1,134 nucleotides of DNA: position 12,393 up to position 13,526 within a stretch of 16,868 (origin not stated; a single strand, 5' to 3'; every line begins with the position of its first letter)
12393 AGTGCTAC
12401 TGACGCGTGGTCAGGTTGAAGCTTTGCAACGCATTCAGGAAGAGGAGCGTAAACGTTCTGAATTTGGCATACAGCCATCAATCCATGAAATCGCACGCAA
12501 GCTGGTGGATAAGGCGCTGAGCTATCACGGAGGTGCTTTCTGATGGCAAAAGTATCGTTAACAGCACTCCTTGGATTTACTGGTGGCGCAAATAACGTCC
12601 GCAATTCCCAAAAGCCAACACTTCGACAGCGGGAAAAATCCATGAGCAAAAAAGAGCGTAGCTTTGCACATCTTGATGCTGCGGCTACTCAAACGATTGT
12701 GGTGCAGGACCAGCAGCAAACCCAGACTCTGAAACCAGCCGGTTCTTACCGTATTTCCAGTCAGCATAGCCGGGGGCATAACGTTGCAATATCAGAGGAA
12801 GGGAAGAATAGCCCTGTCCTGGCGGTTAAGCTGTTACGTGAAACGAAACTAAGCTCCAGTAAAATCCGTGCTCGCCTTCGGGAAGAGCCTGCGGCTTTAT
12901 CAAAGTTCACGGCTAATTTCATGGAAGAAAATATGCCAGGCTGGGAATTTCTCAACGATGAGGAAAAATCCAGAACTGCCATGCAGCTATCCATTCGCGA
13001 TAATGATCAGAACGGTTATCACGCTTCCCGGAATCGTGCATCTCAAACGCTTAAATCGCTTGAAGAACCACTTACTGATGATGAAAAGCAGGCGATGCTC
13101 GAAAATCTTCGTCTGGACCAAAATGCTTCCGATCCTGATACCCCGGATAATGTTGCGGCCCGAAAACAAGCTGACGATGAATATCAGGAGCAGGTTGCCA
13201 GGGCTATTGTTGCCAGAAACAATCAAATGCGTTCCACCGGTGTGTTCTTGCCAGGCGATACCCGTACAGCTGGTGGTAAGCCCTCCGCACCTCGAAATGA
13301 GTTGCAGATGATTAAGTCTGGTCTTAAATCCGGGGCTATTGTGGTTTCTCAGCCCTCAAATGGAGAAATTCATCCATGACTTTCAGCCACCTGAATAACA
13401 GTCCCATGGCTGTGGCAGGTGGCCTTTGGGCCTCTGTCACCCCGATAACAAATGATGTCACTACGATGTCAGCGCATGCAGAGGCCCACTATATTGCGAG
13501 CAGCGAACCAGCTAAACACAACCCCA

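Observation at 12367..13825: Unannotated small RHH-like ORF coupled to a pair of paralogous genes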

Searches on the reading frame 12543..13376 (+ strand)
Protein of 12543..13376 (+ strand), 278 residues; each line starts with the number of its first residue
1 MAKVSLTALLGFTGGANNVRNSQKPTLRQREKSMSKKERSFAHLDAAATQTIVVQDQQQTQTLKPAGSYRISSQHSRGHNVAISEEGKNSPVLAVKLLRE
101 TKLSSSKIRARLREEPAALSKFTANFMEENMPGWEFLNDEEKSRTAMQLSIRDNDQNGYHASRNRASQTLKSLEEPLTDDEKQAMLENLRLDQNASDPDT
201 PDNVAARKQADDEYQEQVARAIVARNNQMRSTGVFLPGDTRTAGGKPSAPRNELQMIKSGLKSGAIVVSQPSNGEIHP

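Call 7: search_protein_families(library=pfam, proteins=[window:12543-13376:+], max_evalue=0.1)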
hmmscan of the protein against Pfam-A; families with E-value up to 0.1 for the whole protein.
window:12543-13376:+ (278 aa): 0 families

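Call 9: search_protein_families(library=phrogs, proteins=[window:12543-13376:+], max_evalue=0.01)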
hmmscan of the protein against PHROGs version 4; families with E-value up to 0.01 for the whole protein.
window:12543-13376:+ (278 aa): 0 families

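Call 10: find_homologous_proteins(query=window:12543-13376:+)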
Query window:12543-13376:+ (278 aa): 40 proteins with E <= 0.001 among 2101 candidates.
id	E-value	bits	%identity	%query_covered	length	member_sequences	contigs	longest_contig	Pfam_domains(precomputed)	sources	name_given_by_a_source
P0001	3.7e-170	582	98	100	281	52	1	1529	-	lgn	-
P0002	3.3e-91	323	60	99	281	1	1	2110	-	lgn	-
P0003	5.8e-90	319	64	85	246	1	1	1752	-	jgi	-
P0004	3.5e-72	261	51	95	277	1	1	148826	-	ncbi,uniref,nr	ncbi:hypothetical protein [Brenneria corticis]|uniref:Uncharacterized protein n=1 Tax=Brenneria cort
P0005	1.6e-67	246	53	85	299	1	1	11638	-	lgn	-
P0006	5.9e-64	234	52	78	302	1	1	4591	-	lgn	-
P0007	4.0e-63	232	54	78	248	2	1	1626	-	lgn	-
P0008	1.5e-60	223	57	69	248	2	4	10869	-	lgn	-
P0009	1.8e-60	223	57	68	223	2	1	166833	-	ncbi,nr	ncbi:hypothetical protein JBO46_16205 [Serratia fonticola]|nr:hypothetical protein [Serratia fontico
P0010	2.4e-57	213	56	68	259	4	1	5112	-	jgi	jgi:hypothetical protein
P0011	5.7e-57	211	45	93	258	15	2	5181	-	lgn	-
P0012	8.9e-57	211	52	73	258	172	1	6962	-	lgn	-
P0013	1.4e-56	210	54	69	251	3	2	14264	-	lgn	-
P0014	1.5e-55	207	53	74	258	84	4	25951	-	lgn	-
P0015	1.8e-55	206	52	75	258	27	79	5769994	-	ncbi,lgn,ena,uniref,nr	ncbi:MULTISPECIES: hypothetical protein [Raoultella]|uniref:Uncharacterized protein n=2 Tax=Raoultel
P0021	2.5e-50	190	45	86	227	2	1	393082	-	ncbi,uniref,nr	ncbi:hypothetical protein [Providencia rettgeri]|uniref:hypothetical protein n=1 Tax=Providencia ret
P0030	1.2e-47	181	52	67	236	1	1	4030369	-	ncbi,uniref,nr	ncbi:hypothetical protein PXH59_18490 [Xenorhabdus sp. SF857]|uniref:hypothetical protein n=1 Tax=Xe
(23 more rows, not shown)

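Call 13: find_encoding_contigs(protein=P0015, flank=10000, max_places=3)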
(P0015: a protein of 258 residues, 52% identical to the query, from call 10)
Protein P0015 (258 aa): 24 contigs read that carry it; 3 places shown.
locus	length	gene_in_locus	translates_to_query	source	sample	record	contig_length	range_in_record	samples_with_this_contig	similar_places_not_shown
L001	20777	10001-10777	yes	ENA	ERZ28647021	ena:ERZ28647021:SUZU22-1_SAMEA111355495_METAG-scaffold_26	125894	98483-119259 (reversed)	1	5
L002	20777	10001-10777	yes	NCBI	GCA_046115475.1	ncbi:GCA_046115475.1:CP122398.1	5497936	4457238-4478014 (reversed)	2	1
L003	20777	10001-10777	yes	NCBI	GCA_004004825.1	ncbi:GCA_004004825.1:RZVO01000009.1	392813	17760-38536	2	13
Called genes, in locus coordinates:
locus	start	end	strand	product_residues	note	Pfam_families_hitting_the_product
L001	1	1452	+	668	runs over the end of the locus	-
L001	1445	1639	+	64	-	-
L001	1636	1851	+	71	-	-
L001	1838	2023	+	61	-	PF13973:DUF4222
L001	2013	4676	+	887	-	PF08273:Zn_Ribbon_Prim, PF13362:Toprim_3, PF06048:DUF927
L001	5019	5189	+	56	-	-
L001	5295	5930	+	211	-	-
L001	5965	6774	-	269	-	PF04230:PS_pyruv_trans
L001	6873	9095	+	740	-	PF13439:Glyco_transf_4 (weak), PF00534:Glycos_transf_1, PF13692:Glyco_trans_1_4, PF00535:Glycos_transf_2, PF10111:Glyco_tranf_2_2, PF13641:Glyco_tranf_2_3, PF02709:Glyco_transf_7C (weak), PF10111:Glyco_tranf_2_2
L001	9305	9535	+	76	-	PF03811:Zn_ribbon_InsA, PF03400:DDE_Tnp_IS1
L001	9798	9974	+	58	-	-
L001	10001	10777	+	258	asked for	-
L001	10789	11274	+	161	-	-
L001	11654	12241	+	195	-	-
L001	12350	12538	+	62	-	-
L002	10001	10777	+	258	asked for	-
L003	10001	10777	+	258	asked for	-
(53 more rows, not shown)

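Call 14: find_encoding_contigs(protein=P0004, flank=10000, max_places=1)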
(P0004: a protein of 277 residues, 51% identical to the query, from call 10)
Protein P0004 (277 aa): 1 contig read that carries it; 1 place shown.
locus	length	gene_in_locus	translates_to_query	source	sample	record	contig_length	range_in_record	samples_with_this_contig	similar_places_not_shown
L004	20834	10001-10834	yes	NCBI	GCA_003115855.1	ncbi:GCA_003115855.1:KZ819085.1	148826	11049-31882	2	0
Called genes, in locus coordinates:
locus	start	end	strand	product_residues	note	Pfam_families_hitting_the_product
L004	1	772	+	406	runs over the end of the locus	PF13356:Arm-DNA-bind_3, PF22022:Phage_int_M (weak), PF00589:Phage_integrase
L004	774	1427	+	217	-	-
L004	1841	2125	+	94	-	PF05930:Phage_AlpA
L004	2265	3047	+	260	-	PF08346:AntA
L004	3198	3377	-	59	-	-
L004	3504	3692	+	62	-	-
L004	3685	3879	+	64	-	-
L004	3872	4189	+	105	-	-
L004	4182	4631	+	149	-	-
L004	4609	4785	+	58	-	PF13973:DUF4222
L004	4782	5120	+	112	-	-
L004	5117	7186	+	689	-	PF06048:DUF927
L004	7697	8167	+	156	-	-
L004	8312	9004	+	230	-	-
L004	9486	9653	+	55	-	-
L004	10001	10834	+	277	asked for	-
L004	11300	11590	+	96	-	PF10109:Phage_TAC_7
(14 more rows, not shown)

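Call 15: find_encoding_contigs(protein=P0021, flank=10000, max_places=1)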
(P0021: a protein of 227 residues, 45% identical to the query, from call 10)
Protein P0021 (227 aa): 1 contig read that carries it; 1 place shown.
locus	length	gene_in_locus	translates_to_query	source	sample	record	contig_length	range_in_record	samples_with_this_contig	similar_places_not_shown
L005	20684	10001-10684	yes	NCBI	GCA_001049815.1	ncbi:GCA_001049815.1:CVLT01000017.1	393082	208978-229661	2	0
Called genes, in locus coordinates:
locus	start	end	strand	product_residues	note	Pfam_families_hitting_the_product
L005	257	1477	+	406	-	PF13356:Arm-DNA-bind_3, PF00589:Phage_integrase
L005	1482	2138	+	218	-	-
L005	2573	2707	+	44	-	-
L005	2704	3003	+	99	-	PF05930:Phage_AlpA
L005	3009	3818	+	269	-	PF08346:AntA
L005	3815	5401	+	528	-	-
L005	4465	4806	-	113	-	-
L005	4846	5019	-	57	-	PF13132:DUF3950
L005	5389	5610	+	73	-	-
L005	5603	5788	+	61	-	-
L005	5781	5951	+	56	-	PF13973:DUF4222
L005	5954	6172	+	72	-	-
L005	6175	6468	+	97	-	-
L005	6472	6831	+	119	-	-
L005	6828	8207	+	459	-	PF13481:AAA_25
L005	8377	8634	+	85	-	-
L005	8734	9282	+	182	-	-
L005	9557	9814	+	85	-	-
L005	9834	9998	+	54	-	-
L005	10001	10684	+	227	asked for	-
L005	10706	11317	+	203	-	-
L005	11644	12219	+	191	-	-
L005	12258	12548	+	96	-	PF10109:Phage_TAC_7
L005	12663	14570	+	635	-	PF10145:PhageMin_Tail (weak)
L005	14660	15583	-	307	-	-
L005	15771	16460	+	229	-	-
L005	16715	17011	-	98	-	PF27465:Fis_N, PF02954:HTH_8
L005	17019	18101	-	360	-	PF01207:Dus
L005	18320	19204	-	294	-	PF06325:PrmA, PF03602:Cons_hypoth95 (faint), PF05175:MTS, PF13489:Methyltransf_23 (weak), PF13847:Methyltransf_31, PF08241:Methyltransf_11 (weak), PF08242:Methyltransf_12, PF13649:Methyltransf_25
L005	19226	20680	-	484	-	PF00474:SSF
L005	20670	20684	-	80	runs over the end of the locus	PF06196:DUF997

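Call 16: find_encoding_contigs(protein=P0030, flank=10000, max_places=1)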
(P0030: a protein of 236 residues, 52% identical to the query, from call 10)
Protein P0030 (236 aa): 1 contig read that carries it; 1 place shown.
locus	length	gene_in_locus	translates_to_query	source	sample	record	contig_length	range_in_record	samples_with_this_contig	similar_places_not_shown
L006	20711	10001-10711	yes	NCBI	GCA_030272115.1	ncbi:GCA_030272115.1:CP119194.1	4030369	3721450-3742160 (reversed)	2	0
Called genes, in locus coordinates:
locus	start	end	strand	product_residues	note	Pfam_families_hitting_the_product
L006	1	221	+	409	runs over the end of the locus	PF13356:Arm-DNA-bind_3, PF00589:Phage_integrase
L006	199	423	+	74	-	PF05930:Phage_AlpA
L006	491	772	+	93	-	PF05930:Phage_AlpA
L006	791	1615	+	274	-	PF08346:AntA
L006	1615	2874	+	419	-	-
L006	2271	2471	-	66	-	PF13132:DUF3950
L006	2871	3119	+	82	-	-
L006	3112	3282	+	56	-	PF13973:DUF4222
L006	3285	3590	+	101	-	-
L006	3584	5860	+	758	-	PF08273:Zn_Ribbon_Prim, PF13662:Toprim_4 (faint), PF13362:Toprim_3, PF19263:DUF5906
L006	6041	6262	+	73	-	-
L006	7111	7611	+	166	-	-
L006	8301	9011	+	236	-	PF03406:Phage_fiber_2, PF21882:Gp53-like_C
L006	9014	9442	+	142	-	PF02413:Caudo_TAP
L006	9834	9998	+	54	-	-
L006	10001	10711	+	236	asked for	-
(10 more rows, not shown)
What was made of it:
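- On PICI-like phage satellite (the element as a whole): Relatives carry AlpA and DUF4222 (calls 13-16).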

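Call 18: search_solved_structures(query=window:12543-13376:+, max_evalue=10)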
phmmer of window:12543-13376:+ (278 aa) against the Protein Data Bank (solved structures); distinct sequences matched with E-value up to 10: 14.
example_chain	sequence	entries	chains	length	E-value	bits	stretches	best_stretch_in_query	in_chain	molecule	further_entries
2l1w_A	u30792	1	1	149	0.012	18.6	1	145-194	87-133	Calmodulin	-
8bd2_A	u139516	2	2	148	0.03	17.4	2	140-193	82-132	Calmodulin-3 | Calmodulin-1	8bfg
1dmo_A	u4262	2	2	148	0.03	17.4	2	140-193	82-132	CALMODULIN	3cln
2rob_A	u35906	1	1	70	0.095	15.8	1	146-194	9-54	Calmodulin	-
2kn2_A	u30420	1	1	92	0.13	15.3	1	143-194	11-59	Calmodulin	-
1deg_A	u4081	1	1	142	0.19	14.8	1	139-193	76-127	CALMODULIN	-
2doq_A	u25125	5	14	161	0.64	13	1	149-194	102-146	Cell division control protein 31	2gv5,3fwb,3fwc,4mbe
2kz2_A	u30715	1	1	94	0.8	12.7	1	138-193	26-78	Calmodulin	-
4kt3_B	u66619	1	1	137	0.89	12.6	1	213-250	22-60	Putative lipoprotein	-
4bya_A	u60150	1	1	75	1.4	11.9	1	139-193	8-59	CALMODULIN, C-TERMINAL DOMAIN, M144H MUTANT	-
1yrt_B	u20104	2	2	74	1.4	11.9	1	139-193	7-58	Calmodulin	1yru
1cmf_A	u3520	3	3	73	1.5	11.9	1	139-193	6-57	CALMODULIN (VERTEBRATE) | Calmodulin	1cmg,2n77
2col_B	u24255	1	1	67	1.5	11.9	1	139-193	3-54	Calmodulin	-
2rrt_A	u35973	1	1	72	1.6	11.7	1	139-193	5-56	Calmodulin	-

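Call 27: search_dna_similar(query=L005:12663-14567:+, collection=phages, mode=protein, max_evalue=0.00001, max_rows=15)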
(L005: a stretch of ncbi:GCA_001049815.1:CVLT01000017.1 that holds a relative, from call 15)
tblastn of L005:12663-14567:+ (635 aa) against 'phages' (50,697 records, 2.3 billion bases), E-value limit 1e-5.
Records with a match: 544; places in all: 546; records where one place covers at least 80% of the query: 1.
Best place of each record, by identity: <60% 544.
By first word of the organism name: Escherichia 154; Pseudomonas 127; Salmonella 75; Klebsiella 24; Aeromonas 22; Enterobacter 18; Kayfunavirus 17; Vibrio 17; Citrobacter 10; Enterobacteria 9; and 25 more.
By host as written in the record: - 79; Escherichia coli 73; Pseudomonas aeruginosa 35; Pseudomonas aeruginosa PA14 32; Salmonella enterica subsp. enterica serovar Typhi 26; Vibrio anguillarum A023 10; Salmonella enterica subsp. enterica serovar Typhi strain BRD948 10; Klebsiella pneumoniae 9; and 160 more.
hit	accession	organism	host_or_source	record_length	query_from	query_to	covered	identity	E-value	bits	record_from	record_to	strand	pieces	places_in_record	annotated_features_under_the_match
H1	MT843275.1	Serratia phage vB_SspM_BZS1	Serratia sp. OS31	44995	4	632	99%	28.5%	3e-65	239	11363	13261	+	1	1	tape measure protein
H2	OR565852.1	Citrobacter phage phiNP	Citrobacter rodentium DBS100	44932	4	363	57%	32.0%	1e-47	186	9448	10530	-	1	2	tmp: tape measure protein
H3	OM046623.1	Yersinia phage vB_YenM_21.09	Yersinia enterocolitica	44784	242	515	43%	24.9%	2e-8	64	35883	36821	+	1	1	virion protein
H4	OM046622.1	Yersinia phage vB_YenM_06.16-1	Yersinia enterocolitica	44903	242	515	43%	24.9%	2e-8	64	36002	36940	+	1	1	lytic transglycosylase domain-containing protein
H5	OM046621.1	Yersinia phage vB_YenM_29.18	Yersinia enterocolitica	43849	242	515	43%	24.6%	1e-7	62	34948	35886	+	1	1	virion protein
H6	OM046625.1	Yersinia phage vB_YenM_210.17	Yersinia enterocolitica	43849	242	515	43%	24.6%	1e-7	62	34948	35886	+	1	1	hypothetical protein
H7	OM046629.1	Yersinia phage vB_YenM_30.14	Yersinia enterocolitica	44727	242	515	43%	24.6%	1e-7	62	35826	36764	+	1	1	virion protein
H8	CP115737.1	Citrobacter phage Omnitron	Citrobacter braakii GW-Imi-1b1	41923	364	524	25%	35.9%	1e-14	84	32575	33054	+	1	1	record has no annotation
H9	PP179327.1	Pseudomonas phage Orisa03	Pseudomonas syringae 7C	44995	376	517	22%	39.4%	1e-12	78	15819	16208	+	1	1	hypothetical protein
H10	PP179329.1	Pseudomonas phage Orisa01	Pseudomonas syringae 7C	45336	376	517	22%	39.4%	1e-12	78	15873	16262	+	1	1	hypothetical protein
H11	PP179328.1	Pseudomonas phage Orisa02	Pseudomonas syringae 7C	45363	376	517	22%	39.4%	1e-12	78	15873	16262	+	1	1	hypothetical protein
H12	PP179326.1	Pseudomonas phage Orimi01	Pseudomonas syringae 7C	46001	376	517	22%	39.4%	1e-12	78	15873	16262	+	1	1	hypothetical protein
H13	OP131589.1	Acidovorax phage Aval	Acidovorax valerianellae GBBC 3043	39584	371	539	27%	32.7%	5e-10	69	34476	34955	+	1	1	structural protein P5 | methyl-accepting chemotaxis protein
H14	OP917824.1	Pseudomonas phage Amjad_SA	Pseudomonas alcaligenes BBS_2079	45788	372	517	23%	37.0%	1e-12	78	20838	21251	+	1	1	hypothetical protein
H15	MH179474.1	Aeromonas phage 62AhydR11PP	Aeromonas hydrophila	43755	394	533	22%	37.9%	3e-12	76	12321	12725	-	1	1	putative tail-fiber/lysozyme protein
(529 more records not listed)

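Call 28: get_annotated_region(hit=H1, flank=8000)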
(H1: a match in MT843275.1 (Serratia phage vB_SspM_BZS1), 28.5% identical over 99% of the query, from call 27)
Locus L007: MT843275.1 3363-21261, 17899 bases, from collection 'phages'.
description: Serratia phage vB_SspM_BZS1, complete genome.
organism: Serratia phage vB_SspM_BZS1 (NCBI taxid 2769334)
taxonomy: Viruses; Duplodnaviria; Heunggongvirae; Uroviricota; Caudoviricetes
host: Serratia sp. OS31; source: gold and arsenic mine rock biofilms; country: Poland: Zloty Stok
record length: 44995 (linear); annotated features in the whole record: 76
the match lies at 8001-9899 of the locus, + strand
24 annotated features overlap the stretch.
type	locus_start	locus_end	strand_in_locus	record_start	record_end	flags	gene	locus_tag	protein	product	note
CDS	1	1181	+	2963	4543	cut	-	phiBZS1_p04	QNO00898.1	portal protein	-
CDS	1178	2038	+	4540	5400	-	-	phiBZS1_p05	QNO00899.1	head-tail preconnector protease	-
CDS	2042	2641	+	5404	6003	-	-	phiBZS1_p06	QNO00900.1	hypothetical protein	-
CDS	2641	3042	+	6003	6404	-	-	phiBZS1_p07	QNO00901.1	head decoration protein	-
CDS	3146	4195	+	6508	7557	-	-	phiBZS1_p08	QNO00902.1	major capsid protein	-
CDS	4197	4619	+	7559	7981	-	-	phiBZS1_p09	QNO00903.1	hypothetical protein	-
CDS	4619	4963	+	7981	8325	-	-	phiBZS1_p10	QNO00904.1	head-tail joining protein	-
CDS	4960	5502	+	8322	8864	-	-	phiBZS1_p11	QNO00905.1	ATP-binding tail sheath protein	-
CDS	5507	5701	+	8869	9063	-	-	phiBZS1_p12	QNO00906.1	DUF2635 domain-containing protein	DUF2635 domain-containing protein, Mup38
CDS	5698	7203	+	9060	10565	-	-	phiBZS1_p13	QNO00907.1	tail sheath protein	tail sheath protein, Mup39, L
CDS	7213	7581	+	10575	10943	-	-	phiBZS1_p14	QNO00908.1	tail tube protein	tail tube protein Mup40, M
CDS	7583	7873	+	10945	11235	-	-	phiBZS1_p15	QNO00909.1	tail assembly chaperone protein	tail assembly chaperone protein, Mup41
CDS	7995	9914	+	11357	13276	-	-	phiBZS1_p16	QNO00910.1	tape measure protein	tape measure protein, Mup42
CDS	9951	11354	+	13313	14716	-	-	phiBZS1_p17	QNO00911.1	tail/DNA circulation protein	Phage tail/DNA circulation protein Mup43, N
CDS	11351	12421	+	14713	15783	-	-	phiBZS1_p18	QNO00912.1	baseplate wedge protein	baseplate wedge protein, Mup44, P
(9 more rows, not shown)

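Call 30: search_protein_families(library=ncbifam, proteins=[window:12543-13376:+], max_evalue=0.1)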
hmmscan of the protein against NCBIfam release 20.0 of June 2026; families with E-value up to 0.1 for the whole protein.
window:12543-13376:+ (278 aa): 0 families

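Call 31: search_protein_families(library=padloc, proteins=[window:12543-13376:+], max_evalue=0.01)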
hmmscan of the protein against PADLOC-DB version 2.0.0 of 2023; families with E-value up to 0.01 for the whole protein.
window:12543-13376:+ (278 aa): 0 families

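Call 32: predict_structure(alignment_id=A1)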
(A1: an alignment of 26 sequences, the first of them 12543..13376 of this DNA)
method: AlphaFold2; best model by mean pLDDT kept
length: 278 residues; sequences in the alignment: 26
mean_pLDDT: 77.0   pTM: 0.50
mean pLDDT of the five models: 77.0, 73.4, 72.6, 72.6, 71.6
residues with pLDDT >= 90: 142; 70-90: 52; 50-70: 16; < 50: 68
segments of 3 or more residues with pLDDT < 50: 1-5, 11-41, 43-68, 274-278
pLDDT, mean of each block of 10 residues (from residue 1): 52 43 40 40 39 31 41 77 93 96 94 92 96 94 95 95 96 86 86 89 93 94 93 89 88 92 78 49
secondary structure, 60 per line:
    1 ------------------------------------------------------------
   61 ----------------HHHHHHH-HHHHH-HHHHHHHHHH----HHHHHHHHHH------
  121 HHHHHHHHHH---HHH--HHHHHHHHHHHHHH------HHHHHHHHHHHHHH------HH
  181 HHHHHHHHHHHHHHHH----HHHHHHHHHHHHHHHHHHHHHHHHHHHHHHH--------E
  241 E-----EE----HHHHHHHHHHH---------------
elements in order: H77-83 H85-89 H91-100 H105-114 H121-130 H139-152 H159-172 H179-196 H201-231 H253-263
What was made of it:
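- The long disordered N-terminus with a short docking motif suggests protein-protein interaction (call 32).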

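Call 35: search_protein_representatives(alignment_id=A1)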
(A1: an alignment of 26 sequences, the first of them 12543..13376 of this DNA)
Query: 26 sequences, 256 profile positions. Proteins with E-value up to 0.001 (for the whole library): 42; up to 1e-10: 32; up to 1e-30: 18. The best 42 are listed.
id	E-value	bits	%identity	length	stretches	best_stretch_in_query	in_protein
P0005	1.2e-103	362.5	-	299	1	4-255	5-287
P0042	1.9e-101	355.2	-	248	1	21-255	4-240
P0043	9.1e-100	349.7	-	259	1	7-255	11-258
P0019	2.3e-96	338.5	-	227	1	1-231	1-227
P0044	4.0e-91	321.4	-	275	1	1-255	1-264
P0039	6.4e-85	301.1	-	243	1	1-231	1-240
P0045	5.0e-69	249.0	-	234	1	1-225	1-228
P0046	1.1e-53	198.7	-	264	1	1-233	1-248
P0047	8.7e-48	179.4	-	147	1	120-255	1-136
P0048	1.2e-42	162.6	-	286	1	14-232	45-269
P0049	3.8e-40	154.3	-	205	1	27-223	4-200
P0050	1.9e-35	139.0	-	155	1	28-180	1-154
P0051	1.9e-35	139.0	-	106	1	131-230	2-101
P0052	2.6e-35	138.5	-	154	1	28-179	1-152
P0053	5.0e-35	137.6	-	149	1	29-177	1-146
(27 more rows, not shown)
